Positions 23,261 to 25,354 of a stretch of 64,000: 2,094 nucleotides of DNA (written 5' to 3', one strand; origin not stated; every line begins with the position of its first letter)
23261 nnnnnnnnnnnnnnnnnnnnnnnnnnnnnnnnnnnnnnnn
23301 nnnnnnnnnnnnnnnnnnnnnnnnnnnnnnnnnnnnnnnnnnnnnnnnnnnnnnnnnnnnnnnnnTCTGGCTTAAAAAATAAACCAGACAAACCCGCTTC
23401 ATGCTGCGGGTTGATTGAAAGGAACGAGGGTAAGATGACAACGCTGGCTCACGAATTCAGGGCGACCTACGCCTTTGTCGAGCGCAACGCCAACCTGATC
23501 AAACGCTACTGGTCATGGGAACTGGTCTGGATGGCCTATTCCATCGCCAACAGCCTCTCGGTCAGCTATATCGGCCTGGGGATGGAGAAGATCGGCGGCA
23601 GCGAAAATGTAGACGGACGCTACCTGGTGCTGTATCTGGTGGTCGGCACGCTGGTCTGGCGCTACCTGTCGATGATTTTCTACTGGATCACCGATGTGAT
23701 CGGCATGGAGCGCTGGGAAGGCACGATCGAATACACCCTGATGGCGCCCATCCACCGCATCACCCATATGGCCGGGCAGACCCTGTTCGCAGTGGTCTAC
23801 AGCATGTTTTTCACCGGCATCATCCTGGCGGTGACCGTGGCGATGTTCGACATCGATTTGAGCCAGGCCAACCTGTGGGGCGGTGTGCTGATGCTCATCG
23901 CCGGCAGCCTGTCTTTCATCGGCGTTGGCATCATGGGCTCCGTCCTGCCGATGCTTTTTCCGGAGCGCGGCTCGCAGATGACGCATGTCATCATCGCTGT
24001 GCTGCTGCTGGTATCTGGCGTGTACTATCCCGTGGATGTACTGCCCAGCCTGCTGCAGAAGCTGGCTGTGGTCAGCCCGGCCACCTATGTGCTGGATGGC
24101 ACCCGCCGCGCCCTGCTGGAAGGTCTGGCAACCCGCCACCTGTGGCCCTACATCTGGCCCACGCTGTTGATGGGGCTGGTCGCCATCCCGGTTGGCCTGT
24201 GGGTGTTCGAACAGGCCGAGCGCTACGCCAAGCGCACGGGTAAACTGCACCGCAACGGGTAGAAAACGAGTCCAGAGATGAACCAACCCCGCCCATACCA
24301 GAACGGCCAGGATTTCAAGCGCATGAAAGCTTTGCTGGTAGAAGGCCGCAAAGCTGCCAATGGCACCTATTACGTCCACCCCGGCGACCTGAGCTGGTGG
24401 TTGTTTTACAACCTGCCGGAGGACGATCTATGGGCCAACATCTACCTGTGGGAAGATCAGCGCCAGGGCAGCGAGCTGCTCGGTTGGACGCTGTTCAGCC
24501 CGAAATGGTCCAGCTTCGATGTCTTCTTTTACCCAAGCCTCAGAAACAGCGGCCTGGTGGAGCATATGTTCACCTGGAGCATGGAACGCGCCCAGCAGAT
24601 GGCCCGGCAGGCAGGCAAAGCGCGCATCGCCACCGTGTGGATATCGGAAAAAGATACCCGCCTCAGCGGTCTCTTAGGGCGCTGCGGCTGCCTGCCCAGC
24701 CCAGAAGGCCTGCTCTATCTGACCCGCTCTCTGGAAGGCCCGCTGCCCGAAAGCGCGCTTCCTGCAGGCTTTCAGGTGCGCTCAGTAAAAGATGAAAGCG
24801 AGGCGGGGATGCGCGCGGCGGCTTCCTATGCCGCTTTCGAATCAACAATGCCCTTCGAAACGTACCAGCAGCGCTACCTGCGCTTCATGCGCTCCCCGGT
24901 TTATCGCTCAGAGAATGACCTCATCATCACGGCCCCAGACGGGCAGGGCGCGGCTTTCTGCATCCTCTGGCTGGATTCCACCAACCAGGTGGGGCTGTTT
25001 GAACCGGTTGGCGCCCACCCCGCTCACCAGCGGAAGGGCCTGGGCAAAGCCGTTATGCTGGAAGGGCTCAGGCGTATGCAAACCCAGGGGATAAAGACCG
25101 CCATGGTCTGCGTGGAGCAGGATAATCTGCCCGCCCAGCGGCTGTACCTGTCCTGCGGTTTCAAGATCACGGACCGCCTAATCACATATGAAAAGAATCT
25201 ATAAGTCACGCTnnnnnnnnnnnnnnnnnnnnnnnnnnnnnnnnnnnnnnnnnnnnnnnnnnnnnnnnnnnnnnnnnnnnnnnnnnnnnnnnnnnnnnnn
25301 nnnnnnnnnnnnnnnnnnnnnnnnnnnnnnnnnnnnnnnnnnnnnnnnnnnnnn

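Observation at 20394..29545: Compact same-strand 11-gene block behind the small ORF: ABC-2 exporter, five GNATs, HAD, amidase and MFS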

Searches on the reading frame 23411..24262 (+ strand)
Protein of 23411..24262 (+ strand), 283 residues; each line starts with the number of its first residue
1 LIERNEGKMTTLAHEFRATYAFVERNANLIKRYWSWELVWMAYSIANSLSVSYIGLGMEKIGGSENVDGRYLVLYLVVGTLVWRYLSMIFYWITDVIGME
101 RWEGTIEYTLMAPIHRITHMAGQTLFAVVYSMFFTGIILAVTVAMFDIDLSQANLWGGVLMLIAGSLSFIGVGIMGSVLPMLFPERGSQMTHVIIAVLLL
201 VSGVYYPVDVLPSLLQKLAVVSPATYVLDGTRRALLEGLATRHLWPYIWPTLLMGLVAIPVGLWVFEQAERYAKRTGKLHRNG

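Call 5: search_protein_families(library=pfam, proteins=[window:23411-24262:+], max_evalue=0.01)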
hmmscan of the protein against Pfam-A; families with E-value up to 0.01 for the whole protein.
window:23411-24262:+ (283 aa): 3 families
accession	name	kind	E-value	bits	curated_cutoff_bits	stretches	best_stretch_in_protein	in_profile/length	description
PF01061.29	ABC2_membrane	-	2.3e-14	53.9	26.9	1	53-234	34-209/211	ABC-2 type transporter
PF12698.13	ABC2_membrane_3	-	1.1e-10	41.6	31.6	1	77-259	164-342/347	ABC-2 family transporter protein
PF12730.13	ABC2_membrane_4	-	0.0028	18.1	27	1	40-199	16-175/179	ABC-2 family transporter protein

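Call 6: search_protein_families(library=ncbifam, proteins=[window:23411-24262:+], max_evalue=0.001)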
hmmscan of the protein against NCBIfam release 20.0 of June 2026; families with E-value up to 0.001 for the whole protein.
window:23411-24262:+ (283 aa): 6 families
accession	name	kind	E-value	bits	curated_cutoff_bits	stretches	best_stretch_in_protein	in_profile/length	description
TIGR01247.1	drrB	subfamily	1.4e-11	44.5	223.05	1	53-237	26-207/236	daunorubicin resistance ABC transporter membrane protein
TIGR03062.1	pip_yhgE_Cterm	subfamily_domain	9.7e-10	38.4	102.2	1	127-268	68-205/208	YhgE/Pip family protein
NF011648.0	PRK15066.1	subfamily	4.8e-09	36.1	225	1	16-237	7-221/257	ABC transporter permease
TIGR00025.1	Mtu_efflux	paralog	9.8e-06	25.3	146.9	1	97-238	62-203/238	ABC transporter efflux protein, DrrB family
NF033858.1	ABC2_perm_RbbA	equivalog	2e-05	22.7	1050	1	99-269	738-907/909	ribosome-associated ATPase/putative transporter RbbA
NF038293.1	permease_SagH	equivalog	4.1e-05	22.6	450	1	95-227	198-329/370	SagH family ABC transporter permease subunit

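Call 10: find_encoding_contigs(protein=window:23411-24262:+, flank=10000, max_places=6)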
Protein window:23411-24262:+ (283 aa): no gene with exactly this product is on record in the collection.

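Call 11: find_related_loci(query=window:23435-24262:+, collection=genome_contigs, flank=10000)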
Query window:23435-24262:+ (275 aa) in genome_contigs; peptide patterns used: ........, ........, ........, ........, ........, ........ (x = any residue, [..] = any of these).
599 stretches matched a pattern (row limit reached: there are more); 114 encode a relative of the query (tblastn E <= 1e-3); the best 80 are kept; 80 distinct loci.
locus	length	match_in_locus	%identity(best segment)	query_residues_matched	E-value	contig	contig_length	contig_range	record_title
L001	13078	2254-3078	87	1-275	9e-161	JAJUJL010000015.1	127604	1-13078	MAG: Chloroflexota bacterium isolate bin116 k141_436328_length_127604_cov_23.0031, whole genome shotgun sequence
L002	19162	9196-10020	86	1-275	3e-159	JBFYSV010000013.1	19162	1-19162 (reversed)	MAG: Anaerolineae bacterium isolate PPR_0249 PPR_0249.fa_k121_84589, whole genome shotgun sequence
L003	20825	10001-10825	86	1-275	2e-158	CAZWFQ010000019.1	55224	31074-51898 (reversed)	MAG TPA_asm: uncultured Anaerolineaceae bacterium isolate SRP192927_co7_404 genome assembly, contig: NODE_785_length_552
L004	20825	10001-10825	87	1-275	1e-157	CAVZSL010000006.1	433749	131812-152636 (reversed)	MAG: uncultured Chloroflexia bacterium isolate MFD00709.bin.2.114 genome assembly, contig: contig_49564, whole genome sh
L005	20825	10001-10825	87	1-275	1e-156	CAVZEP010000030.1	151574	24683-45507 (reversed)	MAG: uncultured Chloroflexia bacterium isolate MFD05942.bin.2.209 genome assembly, contig: contig_62603, whole genome sh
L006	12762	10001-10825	84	1-275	3e-156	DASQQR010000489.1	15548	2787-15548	MAG TPA_asm: Anaerolineales bacterium isolate SMAG_U10862 k141_266479, whole genome shotgun sequence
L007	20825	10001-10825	84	1-275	7e-156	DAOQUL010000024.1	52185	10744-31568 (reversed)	MAG TPA_asm: Anaerolineales bacterium isolate AMR_MDS_1115 NODE_718_length_52185_cov_10.431805, whole genome shotgun seq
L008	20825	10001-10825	83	1-275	6e-156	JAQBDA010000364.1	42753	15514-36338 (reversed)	MAG: Chloroflexota bacterium isolate MAG_401_bin-08 401_bin-08_ctg-364, whole genome shotgun sequence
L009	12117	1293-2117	83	1-275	1e-155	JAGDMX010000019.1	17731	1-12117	MAG: Chloroflexota bacterium isolate CTSoil_045 scaffold_1387, whole genome shotgun sequence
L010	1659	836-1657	84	1-274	5e-169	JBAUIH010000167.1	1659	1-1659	MAG: Candidatus Aminicenantales bacterium isolate MFD09513_ilm_asm_bin8 k127_99467, whole genome shotgun sequence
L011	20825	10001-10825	82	1-275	2e-155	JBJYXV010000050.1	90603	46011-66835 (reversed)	MAG: Anaerolineales bacterium isolate S5_7_050615r2r1_1 S5_7_050615r2r1_1_000000000050, whole genome shotgun sequence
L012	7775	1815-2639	85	1-275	3e-155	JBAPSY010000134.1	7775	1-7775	MAG: Anaerolineales bacterium isolate MFD02339_ilm_asm_bin15 k127_104033, whole genome shotgun sequence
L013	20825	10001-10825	85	1-275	4e-155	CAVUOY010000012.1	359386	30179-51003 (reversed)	MAG: uncultured Chloroflexia bacterium isolate MFD05942.bin.2.106 genome assembly, contig: contig_4718, whole genome sho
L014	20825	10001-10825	86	1-275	4e-155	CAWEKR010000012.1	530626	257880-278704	MAG: uncultured Chloroflexia bacterium isolate MFD05942.bin.3.255 genome assembly, contig: contig_352, whole genome shot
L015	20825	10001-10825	85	1-275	7e-155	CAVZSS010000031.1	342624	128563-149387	MAG: uncultured Chloroflexia bacterium isolate MFD00709.bin.3.105 genome assembly, contig: contig_77448, whole genome sh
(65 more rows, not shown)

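Call 16: search_solved_structures(query=window:23435-24262:+, max_evalue=1)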
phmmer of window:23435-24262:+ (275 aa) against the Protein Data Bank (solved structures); distinct sequences matched with E-value up to 1: 1.
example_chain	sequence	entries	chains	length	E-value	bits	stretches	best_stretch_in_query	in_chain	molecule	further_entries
7cgp_B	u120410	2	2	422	0.2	14.7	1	159-210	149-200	Acylglycerol kinase, mitochondrial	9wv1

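Call 41: find_homologous_proteins(query=window:23435-24262:+, max_evalue=0.00001)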
Query window:23435-24262:+ (275 aa): 7374 proteins with E <= 0.00001 among 8000 candidates; the best 120 are listed.
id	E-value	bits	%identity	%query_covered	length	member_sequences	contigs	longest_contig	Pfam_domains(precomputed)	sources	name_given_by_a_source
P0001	2.8e-176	603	100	100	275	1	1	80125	PF01061.30,PF12698.14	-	-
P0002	7.4e-159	546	89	100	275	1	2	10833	PF01061.30,PF12698.14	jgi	jgi:ABC-2 type transport system permease protein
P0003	2.6e-158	544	88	100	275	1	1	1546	PF01061.30,PF12698.14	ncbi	-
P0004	4.6e-158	543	87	100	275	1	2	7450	PF01061.30,PF12698.14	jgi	jgi:ABC-2 type transport system permease protein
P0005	6.0e-158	543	89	100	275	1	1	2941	PF01061.30,PF12698.14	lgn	-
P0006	1.1e-157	542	88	100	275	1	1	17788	PF01061.30,PF12698.14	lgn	-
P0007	2.7e-157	541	88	100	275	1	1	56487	PF01061.30,PF12698.14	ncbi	ncbi:MAG: ABC transporter permease [Chloroflexota bacterium]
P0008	5.3e-157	540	88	100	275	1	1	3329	PF01061.30,PF12698.14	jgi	jgi:ABC-2 type transport system permease protein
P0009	1.2e-156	539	86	100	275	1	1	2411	PF01061.30,PF12698.14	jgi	jgi:ABC-2 type transport system permease protein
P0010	2.9e-156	537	88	100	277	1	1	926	PF01061.30,PF12698.14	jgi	jgi:ABC-2 type transport system permease protein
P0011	3.0e-156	537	87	100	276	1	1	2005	PF01061.30,PF12698.14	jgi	jgi:ABC-2 type transport system permease protein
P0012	3.0e-156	537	86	100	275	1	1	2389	PF01061.30,PF12698.14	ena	-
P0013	1.2e-155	535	87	100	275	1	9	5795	PF01061.30,PF12698.14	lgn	-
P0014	1.3e-155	535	87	100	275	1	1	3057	PF01061.30,PF12698.14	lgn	-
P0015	1.4e-155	535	87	100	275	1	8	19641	PF01061.30,PF12698.14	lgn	-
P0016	1.5e-155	535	87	100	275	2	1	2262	PF01061.30,PF12698.14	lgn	-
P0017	3.5e-155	534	85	100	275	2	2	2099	PF01061.30,PF12698.14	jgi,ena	-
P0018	6.1e-155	533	87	100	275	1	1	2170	PF01061.30,PF12698.14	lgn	-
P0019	6.1e-155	533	86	100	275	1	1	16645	PF01061.30,PF12698.14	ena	-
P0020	7.1e-155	533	86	100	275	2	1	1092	PF01061.30,PF12698.14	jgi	jgi:ABC-2 type transport system permease protein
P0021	7.2e-155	533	87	100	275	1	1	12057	PF01061.30,PF12698.14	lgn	-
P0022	9.5e-155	532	87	100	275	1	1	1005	PF01061.30,PF12698.14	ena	-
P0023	1.1e-154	532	85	100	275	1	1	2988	PF01061.30,PF12698.14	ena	-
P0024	1.2e-154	532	87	100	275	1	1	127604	PF01061.30,PF12698.14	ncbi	-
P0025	1.2e-154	532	86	100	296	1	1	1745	PF01061.30,PF12698.14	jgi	jgi:ABC-2 type transport system permease protein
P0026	1.6e-154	532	85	100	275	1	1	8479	PF01061.30,PF12698.14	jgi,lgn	-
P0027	2.3e-154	531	86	100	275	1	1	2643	PF01061.30,PF12698.14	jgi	jgi:ABC-2 type transport system permease protein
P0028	2.4e-154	531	86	100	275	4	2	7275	PF01061.30,PF12698.14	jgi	-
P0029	3.0e-154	531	87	100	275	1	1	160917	PF01061.30,PF12698.14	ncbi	-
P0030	3.3e-154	531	86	100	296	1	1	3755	PF01061.30,PF12698.14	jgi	-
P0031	4.8e-154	530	85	100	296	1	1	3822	PF01061.30,PF12698.14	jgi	-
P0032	4.8e-154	530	86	100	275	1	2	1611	PF01061.30,PF12698.14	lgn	-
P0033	5.7e-154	530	87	100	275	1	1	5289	PF01061.30,PF12698.14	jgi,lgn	jgi:ABC-2 type transport system permease protein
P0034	6.2e-154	530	84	100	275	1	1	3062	PF01061.30,PF12698.14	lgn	-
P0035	9.0e-154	529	86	100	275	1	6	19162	PF01061.30,PF12698.14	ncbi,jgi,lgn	-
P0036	1.1e-153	529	84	100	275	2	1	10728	PF01061.30,PF12698.14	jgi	jgi:ABC-2 type transport system permease protein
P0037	1.2e-153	529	86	100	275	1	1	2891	PF01061.30,PF12698.14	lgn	-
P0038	1.6e-153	528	86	100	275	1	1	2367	PF01061.30,PF12698.14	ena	-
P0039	1.7e-153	528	86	100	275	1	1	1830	PF01061.30,PF12698.14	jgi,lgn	jgi:ABC-2 type transport system permease protein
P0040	2.2e-153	528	86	100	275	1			PF01061.30,PF12698.14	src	-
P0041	2.4e-153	528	84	100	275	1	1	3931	PF01061.30,PF12698.14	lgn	-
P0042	2.5e-153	528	84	100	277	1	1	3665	PF01061.30,PF06182.18,PF12698.14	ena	-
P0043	2.9e-153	528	86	100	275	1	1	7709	PF01061.30,PF12698.14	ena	-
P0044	3.0e-153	528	84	100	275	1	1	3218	PF01061.30,PF12698.14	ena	-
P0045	3.2e-153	527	84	100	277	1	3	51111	PF01061.30,PF06182.18,PF12698.14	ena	-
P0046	3.3e-153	527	84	100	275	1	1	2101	PF01061.30,PF12698.14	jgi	-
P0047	3.4e-153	527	84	100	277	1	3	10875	PF01061.30,PF06182.18,PF12698.14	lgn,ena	-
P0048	3.5e-153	527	85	100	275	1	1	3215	PF01061.30,PF12698.14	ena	-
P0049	3.5e-153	527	84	100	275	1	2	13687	PF01061.30,PF12698.14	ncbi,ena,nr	ncbi:MAG: ABC transporter [Chloroflexi bacterium RBG_19FT_COMBO_56_12]|nr:MAG: ABC transporter [Chlo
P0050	3.8e-153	527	84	100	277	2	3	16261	PF01061.30,PF12698.14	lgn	-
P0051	4.5e-153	527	86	100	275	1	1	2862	PF01061.30,PF12698.14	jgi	jgi:ABC-2 type transport system permease protein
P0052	5.1e-153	527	85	100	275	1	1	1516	PF01061.30,PF12698.14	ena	-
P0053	5.1e-153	527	87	100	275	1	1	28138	PF01061.30,PF12698.14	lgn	-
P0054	9.3e-153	526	83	100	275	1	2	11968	PF01061.30,PF12698.14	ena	-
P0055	1.2e-152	526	83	100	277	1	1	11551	PF01061.30,PF06182.18,PF12698.14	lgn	-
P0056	1.2e-152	526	84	100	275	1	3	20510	PF01061.30,PF12698.14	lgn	-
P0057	1.3e-152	525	87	100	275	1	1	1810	PF01061.30,PF12698.14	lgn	-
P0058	1.3e-152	525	83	100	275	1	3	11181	PF01061.30,PF12698.14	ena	-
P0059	1.3e-152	525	85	100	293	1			PF01061.30,PF12698.14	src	-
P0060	1.3e-152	525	83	100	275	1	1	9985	PF01061.30,PF12698.14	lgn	-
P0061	1.4e-152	525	85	100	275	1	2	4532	PF01061.30,PF12698.14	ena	-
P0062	1.4e-152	525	85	100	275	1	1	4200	PF01061.30,PF12698.14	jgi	jgi:ABC-2 type transport system permease protein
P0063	1.5e-152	525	85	100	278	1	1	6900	PF01061.30,PF12698.14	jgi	jgi:ABC-2 type transport system permease protein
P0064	1.5e-152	525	84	100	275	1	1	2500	PF01061.30,PF12698.14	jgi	-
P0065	1.6e-152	525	84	100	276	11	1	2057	PF01061.30,PF12698.14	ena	-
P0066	1.9e-152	525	84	100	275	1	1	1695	PF01061.30,PF12698.14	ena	-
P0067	2.3e-152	525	85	100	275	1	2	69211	PF01061.30,PF12698.14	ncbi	-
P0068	2.3e-152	525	85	100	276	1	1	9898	PF01061.30,PF12698.14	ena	-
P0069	2.3e-152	525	85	100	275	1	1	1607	PF01061.30,PF12698.14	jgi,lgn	-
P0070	2.6e-152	524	85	100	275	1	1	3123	PF01061.30,PF12698.14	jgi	jgi:ABC-2 type transport system permease protein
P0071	2.7e-152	524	85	100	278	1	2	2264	PF01061.30,PF12698.14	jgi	jgi:ABC-2 type transport system permease protein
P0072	2.8e-152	524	83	100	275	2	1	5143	PF01061.30,PF12698.14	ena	-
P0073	3.0e-152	524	86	100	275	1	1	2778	PF01061.30,PF12698.14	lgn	-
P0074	3.1e-152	524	82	100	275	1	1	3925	PF01061.30,PF12698.14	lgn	-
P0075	3.2e-152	524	84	100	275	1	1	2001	PF01061.30,PF12698.14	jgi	jgi:ABC-2 type transport system permease protein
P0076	3.6e-152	524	85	100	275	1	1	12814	PF01061.30,PF12698.14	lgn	-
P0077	3.6e-152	524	84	100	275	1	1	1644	PF01061.30,PF12698.14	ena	-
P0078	4.5e-152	524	84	100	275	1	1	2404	PF01061.30,PF06182.18,PF12698.14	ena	-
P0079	5.1e-152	523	85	100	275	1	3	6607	PF01061.30,PF12698.14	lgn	-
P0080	5.3e-152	523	85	100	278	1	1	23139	PF01061.30,PF12698.14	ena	-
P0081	6.5e-152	523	85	100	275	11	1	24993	PF01061.30,PF12698.14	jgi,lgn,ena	-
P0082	6.5e-152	523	83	100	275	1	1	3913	PF01061.30,PF12698.14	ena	-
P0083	9.7e-152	523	82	100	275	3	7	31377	PF01061.30,PF06182.18,PF12698.14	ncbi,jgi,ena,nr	ncbi:MAG TPA: ABC transporter permease [Anaerolineales bacterium]|nr:ABC transporter permease [Anaer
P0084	1.1e-151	522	84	100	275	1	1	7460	PF01061.30,PF06182.18,PF12698.14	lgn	-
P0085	1.2e-151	522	86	100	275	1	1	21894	PF01061.30,PF12698.14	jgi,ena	-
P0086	1.2e-151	522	82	100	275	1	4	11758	PF01061.30,PF12698.14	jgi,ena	-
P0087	1.4e-151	522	84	100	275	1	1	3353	PF01061.30,PF12698.14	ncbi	-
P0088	1.5e-151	522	84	100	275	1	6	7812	PF01061.30,PF12698.14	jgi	jgi:ABC-2 type transport system permease protein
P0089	1.7e-151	522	83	100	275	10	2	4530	PF01061.30,PF12698.14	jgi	jgi:ABC-2 type transport system permease protein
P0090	1.9e-151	522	84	100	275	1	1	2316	PF01061.30,PF12698.14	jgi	jgi:ABC-2 type transport system permease protein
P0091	1.9e-151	522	84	100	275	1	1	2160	PF01061.30,PF12698.14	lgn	-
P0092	2.0e-151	522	84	100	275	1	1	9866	PF01061.30,PF12698.14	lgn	-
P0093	2.0e-151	521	84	100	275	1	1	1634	PF01061.30,PF12698.14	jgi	jgi:ABC-2 type transport system permease protein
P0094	2.1e-151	521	83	100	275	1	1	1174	PF01061.30,PF12698.14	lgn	-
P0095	2.1e-151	521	83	100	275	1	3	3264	PF01061.30,PF12698.14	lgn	-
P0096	2.1e-151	521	85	100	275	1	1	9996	PF01061.30,PF12698.14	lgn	-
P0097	2.2e-151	521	85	100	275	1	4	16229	PF01061.30,PF12698.14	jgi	jgi:ABC-2 type transport system permease protein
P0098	2.3e-151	521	84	100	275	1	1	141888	PF01061.30,PF12698.14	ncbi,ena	-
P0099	3.0e-151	521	83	100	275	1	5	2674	PF01061.30,PF12698.14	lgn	-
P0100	3.2e-151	521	84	100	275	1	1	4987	PF01061.30,PF12698.14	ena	-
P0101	3.5e-151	521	81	100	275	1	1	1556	PF01061.30,PF12698.14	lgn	-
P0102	3.6e-151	521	83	100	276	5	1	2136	PF01061.30,PF12698.14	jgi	jgi:ABC-2 type transport system permease protein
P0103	3.6e-151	521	82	100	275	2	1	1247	PF01061.30,PF12698.14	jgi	jgi:ABC-2 type transport system permease protein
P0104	3.7e-151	521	85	100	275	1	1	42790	PF01061.30,PF12698.14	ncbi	-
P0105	3.8e-151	521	84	100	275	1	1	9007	PF01061.30,PF12698.14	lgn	-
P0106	3.8e-151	521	83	100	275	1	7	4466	PF01061.30,PF12698.14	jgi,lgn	jgi:ABC-2 type transport system permease protein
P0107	3.9e-151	521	84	100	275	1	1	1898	PF01061.30,PF12698.14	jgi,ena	-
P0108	3.9e-151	521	82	100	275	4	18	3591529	PF01061.30,PF12698.14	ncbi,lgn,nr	ncbi:MAG: ABC transporter permease [Anaerolineales bacterium]|nr:MAG: ABC transporter permease [Anae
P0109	5.3e-151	520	83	100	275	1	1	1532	PF01061.30,PF12698.14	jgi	jgi:ABC-2 type transport system permease protein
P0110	5.5e-151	520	83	100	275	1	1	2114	PF01061.30,PF12698.14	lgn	-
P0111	5.7e-151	520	85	100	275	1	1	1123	PF01061.30,PF12698.14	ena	-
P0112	6.5e-151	520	83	100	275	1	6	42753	PF01061.30,PF12698.14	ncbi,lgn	-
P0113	7.5e-151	520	83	100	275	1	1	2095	PF01061.30,PF12698.14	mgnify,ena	mgnify:FL=1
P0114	7.7e-151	520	84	100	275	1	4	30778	PF01061.30,PF12698.14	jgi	jgi:ABC-2 type transport system permease protein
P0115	8.0e-151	520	83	100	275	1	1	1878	PF01061.30,PF12698.14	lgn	-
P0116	8.1e-151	520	84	100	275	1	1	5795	PF01061.30,PF12698.14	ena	-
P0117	9.1e-151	519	83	100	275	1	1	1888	PF01061.30,PF12698.14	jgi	jgi:ABC-2 type transport system permease protein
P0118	9.5e-151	519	84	100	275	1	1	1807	PF01061.30,PF12698.14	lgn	-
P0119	1.1e-150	519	83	100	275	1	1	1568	PF01061.30,PF12698.14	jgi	jgi:ABC-2 type transport system permease protein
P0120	1.1e-150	519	84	100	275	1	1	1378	PF01061.30,PF12698.14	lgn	-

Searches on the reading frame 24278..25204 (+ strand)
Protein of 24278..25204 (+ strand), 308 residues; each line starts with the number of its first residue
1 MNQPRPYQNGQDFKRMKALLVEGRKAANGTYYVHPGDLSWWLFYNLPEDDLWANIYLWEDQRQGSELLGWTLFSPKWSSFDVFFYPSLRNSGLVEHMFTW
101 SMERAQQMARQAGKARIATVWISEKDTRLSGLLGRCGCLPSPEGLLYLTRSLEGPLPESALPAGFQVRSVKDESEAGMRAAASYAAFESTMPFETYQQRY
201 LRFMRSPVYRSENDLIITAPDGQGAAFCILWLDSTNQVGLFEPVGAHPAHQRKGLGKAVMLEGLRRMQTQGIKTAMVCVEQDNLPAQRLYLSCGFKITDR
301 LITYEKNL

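Call 5: search_protein_families(library=pfam, proteins=[window:24278-25204:+], max_evalue=0.01)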
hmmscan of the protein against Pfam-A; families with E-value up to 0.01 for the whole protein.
window:24278-25204:+ (308 aa): 5 families
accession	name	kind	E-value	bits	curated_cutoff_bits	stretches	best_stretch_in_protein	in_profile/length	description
PF00583.31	Acetyltransf_1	-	6.9e-15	55.8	20.7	1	196-295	16-116/116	Acetyltransferase (GNAT) family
PF13508.13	Acetyltransf_7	-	1.4e-08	35.4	27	1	220-296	10-83/84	Acetyltransferase (GNAT) domain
PF08445.16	FR47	-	7.3e-07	29.5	22.1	1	236-298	19-80/86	FR47-like protein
PF13673.13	Acetyltransf_10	-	0.00015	22.2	23.6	1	247-300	60-112/128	Acetyltransferase (GNAT) domain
PF13302.13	Acetyltransf_3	-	0.007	17.5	25.4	0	246-296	87-138/138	Acetyltransferase (GNAT) domain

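Call 6: search_protein_families(library=ncbifam, proteins=[window:24278-25204:+], max_evalue=0.001)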
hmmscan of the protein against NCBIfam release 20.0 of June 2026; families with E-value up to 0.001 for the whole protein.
window:24278-25204:+ (308 aa): 7 families
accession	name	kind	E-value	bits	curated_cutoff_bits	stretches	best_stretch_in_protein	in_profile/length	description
TIGR03448.1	mycothiol_MshD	equivalog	9e-14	51.5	163.1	1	145-304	130-294/294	mycothiol synthase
TIGR01575.1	rimI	equivalog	1e-08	35.4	86.4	1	200-304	19-121/132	ribosomal protein S18-alanine N-acetyltransferase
NF007025.1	PRK09491.1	equivalog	1.8e-06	28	173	1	237-297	62-121/145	ribosomal protein S18-alanine N-acetyltransferase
NF008212.0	PRK10975.1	equivalog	2.1e-05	24.4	219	1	215-298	141-223/232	dTDP-4-amino-4,6-dideoxy-D-galactose acyltransferase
NF002959.0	PRK03624.1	equivalog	7.2e-05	22.5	124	1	243-302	77-136/147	GNAT family acetyltransferase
NF049894.1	CG3035_N_ac_Glu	equivalog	0.00016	21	280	1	235-297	230-291/300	N-acetylglutamate synthase, CG3035 family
NF040502.1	PPT_acetyltrans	equivalog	0.00042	20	300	1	247-300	94-147/183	phosphinothricin N-acetyltransferase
